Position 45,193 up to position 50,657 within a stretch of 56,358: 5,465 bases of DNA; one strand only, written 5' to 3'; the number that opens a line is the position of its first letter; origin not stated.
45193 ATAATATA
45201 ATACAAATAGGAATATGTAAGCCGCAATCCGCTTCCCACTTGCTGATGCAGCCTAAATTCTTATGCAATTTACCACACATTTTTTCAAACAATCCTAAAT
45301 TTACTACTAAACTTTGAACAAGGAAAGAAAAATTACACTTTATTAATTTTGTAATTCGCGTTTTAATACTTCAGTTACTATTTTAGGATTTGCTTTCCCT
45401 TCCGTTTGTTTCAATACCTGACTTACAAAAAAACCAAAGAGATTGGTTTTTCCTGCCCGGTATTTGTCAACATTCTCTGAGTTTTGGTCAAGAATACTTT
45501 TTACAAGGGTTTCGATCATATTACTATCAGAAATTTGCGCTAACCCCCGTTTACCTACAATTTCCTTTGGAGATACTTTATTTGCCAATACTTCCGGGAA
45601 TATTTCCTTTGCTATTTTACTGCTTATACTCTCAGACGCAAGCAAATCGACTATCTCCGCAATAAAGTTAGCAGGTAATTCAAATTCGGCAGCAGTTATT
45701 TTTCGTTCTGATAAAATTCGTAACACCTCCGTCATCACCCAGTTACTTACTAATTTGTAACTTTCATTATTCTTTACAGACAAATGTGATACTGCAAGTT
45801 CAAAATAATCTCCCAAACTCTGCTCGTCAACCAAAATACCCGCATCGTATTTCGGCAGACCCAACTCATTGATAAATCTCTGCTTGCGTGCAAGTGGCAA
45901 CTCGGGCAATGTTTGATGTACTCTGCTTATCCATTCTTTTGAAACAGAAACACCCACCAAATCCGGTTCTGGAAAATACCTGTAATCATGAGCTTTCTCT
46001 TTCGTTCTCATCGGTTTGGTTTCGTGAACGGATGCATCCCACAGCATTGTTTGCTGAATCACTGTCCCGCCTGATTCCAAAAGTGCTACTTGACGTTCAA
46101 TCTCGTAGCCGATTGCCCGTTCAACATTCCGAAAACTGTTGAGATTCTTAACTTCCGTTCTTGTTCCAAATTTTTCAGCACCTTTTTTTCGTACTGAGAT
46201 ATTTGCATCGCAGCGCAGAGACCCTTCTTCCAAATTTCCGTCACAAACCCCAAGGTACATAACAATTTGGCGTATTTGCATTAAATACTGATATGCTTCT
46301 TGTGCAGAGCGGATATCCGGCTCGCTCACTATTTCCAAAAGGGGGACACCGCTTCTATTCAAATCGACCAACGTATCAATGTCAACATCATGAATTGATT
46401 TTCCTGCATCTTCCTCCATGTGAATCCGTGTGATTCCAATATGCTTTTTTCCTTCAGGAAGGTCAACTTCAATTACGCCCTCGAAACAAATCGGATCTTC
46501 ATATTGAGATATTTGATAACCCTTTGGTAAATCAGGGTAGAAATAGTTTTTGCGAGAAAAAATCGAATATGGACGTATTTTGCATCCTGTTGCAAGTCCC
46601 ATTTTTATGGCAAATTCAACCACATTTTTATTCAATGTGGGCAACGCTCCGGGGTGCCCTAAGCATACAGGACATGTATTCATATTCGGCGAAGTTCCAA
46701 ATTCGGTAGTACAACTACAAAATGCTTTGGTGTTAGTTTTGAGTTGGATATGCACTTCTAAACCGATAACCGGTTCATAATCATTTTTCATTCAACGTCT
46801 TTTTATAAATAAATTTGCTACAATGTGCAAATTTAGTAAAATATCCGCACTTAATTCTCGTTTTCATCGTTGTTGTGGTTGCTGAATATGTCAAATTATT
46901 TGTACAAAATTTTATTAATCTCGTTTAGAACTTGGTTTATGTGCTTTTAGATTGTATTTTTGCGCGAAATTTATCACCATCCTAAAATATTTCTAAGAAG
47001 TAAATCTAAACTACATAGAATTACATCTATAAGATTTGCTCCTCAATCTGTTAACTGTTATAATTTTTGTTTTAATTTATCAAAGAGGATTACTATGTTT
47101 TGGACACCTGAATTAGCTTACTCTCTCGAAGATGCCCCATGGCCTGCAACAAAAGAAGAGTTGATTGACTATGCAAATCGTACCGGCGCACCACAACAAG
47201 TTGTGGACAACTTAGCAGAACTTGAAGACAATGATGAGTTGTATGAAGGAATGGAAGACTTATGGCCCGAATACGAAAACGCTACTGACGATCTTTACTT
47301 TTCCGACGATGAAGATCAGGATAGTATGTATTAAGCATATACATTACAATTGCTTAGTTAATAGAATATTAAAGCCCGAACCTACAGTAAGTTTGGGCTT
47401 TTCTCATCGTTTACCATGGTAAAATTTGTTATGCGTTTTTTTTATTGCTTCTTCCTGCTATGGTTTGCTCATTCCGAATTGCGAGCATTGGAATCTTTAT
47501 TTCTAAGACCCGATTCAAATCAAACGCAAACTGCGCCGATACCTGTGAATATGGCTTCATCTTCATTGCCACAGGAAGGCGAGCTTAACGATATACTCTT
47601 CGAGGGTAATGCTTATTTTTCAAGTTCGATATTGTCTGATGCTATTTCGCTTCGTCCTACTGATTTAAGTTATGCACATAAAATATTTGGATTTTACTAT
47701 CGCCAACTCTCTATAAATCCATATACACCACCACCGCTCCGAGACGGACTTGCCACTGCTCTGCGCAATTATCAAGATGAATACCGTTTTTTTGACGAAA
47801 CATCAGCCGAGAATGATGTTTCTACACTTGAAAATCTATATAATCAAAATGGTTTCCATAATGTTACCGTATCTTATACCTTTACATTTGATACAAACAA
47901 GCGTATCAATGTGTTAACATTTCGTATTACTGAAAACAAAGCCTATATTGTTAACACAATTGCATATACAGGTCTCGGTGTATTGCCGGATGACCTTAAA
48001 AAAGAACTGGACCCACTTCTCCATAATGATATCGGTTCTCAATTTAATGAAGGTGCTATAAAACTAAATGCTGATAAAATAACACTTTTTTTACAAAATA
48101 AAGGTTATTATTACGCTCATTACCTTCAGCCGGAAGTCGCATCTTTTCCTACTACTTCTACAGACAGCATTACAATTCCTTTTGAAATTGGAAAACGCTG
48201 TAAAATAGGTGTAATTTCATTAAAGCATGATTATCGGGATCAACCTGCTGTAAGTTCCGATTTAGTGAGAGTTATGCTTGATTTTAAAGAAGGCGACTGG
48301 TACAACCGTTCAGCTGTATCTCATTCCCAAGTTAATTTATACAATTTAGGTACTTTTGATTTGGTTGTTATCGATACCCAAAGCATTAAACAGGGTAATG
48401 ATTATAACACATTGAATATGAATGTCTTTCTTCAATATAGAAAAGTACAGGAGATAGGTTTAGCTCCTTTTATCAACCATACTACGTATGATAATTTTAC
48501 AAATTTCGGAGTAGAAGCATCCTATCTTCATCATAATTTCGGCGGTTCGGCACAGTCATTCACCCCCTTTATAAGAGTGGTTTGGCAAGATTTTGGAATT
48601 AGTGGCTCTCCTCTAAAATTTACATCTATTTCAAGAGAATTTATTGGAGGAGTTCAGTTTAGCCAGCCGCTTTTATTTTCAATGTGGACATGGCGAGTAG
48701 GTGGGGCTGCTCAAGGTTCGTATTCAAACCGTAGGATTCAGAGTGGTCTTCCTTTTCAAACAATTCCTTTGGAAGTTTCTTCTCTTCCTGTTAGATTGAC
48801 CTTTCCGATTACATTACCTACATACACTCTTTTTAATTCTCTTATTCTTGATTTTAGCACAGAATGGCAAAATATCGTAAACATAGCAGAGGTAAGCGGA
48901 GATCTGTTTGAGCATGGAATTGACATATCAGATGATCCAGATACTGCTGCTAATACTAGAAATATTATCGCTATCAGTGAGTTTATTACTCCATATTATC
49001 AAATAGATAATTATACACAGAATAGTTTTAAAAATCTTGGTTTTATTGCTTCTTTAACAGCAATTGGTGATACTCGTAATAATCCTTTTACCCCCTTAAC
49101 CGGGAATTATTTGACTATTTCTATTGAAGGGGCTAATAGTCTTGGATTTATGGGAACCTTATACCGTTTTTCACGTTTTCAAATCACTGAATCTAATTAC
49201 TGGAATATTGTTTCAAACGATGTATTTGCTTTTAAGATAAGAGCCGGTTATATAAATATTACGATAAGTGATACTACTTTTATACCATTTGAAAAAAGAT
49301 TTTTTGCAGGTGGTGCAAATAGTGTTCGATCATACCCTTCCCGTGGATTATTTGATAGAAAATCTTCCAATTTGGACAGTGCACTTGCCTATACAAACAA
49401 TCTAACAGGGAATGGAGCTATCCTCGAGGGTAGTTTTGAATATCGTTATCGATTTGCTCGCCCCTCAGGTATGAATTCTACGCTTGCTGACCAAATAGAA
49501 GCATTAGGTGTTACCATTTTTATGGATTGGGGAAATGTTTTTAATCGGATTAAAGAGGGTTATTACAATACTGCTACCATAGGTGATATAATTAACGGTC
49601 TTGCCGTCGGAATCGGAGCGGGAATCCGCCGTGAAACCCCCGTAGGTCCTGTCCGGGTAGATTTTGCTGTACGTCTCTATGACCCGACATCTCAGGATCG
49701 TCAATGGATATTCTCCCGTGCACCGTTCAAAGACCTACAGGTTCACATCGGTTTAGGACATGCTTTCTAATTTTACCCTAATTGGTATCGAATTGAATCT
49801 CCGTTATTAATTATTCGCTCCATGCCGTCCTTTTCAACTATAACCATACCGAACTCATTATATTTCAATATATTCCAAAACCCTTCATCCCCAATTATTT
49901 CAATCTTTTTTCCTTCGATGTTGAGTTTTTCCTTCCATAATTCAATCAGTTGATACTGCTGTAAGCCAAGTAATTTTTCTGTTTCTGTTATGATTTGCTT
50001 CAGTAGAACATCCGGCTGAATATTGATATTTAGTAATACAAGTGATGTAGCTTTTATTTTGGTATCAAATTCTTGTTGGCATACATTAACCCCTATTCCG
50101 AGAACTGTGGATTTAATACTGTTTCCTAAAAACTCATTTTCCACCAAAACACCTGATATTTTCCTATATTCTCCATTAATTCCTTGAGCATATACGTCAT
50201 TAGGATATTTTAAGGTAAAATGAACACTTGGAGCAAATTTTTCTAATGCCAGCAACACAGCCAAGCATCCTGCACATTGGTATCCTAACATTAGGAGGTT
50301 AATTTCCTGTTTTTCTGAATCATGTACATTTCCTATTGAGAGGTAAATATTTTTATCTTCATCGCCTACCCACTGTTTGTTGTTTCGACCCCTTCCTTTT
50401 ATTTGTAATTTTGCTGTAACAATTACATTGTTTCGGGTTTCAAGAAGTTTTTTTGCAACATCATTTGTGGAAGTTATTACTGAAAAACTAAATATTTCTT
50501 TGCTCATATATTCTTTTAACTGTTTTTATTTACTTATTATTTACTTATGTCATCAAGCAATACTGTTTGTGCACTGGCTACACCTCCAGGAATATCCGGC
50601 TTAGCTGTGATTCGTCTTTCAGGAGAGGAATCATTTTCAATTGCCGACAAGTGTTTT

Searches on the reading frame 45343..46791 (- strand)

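Call 15: search_protein_families(library=pfam, proteins=[window:45343-46791:-], max_evalue=0.0001)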
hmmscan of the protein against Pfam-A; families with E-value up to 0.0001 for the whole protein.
window:45343-46791:- (482 aa): 2 families
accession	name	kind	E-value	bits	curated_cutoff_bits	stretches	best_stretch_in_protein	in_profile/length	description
PF02934.20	GatB_N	-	9.2e-125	415.8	23.4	1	8-288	2-276/277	GatB/GatE catalytic domain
PF02637.23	GatB_Yqey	-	7.5e-45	152.9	27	1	339-480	7-148/148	GatB domain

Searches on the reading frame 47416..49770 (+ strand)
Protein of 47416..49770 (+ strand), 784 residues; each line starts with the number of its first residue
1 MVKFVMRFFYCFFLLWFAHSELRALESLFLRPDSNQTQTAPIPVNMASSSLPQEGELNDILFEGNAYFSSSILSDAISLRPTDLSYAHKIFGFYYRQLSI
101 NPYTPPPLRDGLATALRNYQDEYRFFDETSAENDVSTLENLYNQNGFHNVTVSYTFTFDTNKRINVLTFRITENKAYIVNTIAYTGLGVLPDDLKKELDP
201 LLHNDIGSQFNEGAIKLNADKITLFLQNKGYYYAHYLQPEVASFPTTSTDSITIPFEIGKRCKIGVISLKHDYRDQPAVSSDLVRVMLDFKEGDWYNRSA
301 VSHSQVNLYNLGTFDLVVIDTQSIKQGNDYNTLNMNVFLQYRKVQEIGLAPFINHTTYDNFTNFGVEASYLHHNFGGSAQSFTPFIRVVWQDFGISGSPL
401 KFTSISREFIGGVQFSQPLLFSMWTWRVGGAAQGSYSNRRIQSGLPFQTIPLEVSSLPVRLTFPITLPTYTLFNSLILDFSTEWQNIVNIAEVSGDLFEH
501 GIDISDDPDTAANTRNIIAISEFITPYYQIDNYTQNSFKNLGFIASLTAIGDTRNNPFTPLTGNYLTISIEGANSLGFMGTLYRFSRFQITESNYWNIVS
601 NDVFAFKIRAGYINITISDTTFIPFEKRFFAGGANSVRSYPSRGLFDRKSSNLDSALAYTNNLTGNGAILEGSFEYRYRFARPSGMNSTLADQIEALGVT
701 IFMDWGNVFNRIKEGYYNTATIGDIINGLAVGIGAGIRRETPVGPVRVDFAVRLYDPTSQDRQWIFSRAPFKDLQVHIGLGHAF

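Call 15: search_protein_families(library=pfam, proteins=[window:47416-49770:+], max_evalue=0.0001)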
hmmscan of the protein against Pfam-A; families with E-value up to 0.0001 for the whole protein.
window:47416-49770:+ (784 aa): 2 families
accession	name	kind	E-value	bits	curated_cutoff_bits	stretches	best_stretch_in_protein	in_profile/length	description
PF01103.29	Omp85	-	3e-27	96.4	24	1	533-784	105-325/325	Omp85 superfamily domain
PF07244.20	POTRA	-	5.2e-18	66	21.3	1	58-173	4-78/79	Surface antigen variable number repeat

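Call 78: search_protein_families(library=ncbifam, proteins=[window:47416-49770:+], max_evalue=0.001)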
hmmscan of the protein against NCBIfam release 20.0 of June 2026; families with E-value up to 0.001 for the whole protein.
window:47416-49770:+ (784 aa): 4 families
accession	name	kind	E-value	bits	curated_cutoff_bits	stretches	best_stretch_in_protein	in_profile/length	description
NF052279.1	lipo_TamL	exception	1.6e-42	145.9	400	3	584-784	560-747/747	translocation and assembly module lipoprotein TamL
TIGR03303.1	OM_YaeT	equivalog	1.8e-38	132.4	297.15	2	124-380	187-428/741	outer membrane protein assembly factor BamA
NF047950.2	ATportTamA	equivalog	5.3e-26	91.3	625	2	528-764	361-561/569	autotransporter assembly complex protein TamA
NF008287.0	PRK11067.1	subfamily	1.2e-12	47.1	1181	1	130-331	218-412/802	outer membrane protein assembly factor BamA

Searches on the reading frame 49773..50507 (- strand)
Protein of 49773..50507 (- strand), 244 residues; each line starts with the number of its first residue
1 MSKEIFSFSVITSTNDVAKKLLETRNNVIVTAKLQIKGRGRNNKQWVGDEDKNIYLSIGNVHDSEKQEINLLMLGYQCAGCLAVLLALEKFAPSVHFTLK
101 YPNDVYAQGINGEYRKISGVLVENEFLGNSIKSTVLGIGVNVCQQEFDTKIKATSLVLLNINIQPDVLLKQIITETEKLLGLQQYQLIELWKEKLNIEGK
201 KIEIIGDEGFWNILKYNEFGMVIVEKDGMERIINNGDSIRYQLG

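Call 15: search_protein_families(library=pfam, proteins=[window:49773-50507:-], max_evalue=0.0001)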
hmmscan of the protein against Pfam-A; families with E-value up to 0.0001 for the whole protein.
window:49773-50507:- (244 aa): 1 family
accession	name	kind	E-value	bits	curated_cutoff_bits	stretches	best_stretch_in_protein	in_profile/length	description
PF03099.24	BPL_LplA_LipB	-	4.6e-10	40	21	1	9-141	3-133/133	Biotin/lipoate A/B protein ligase family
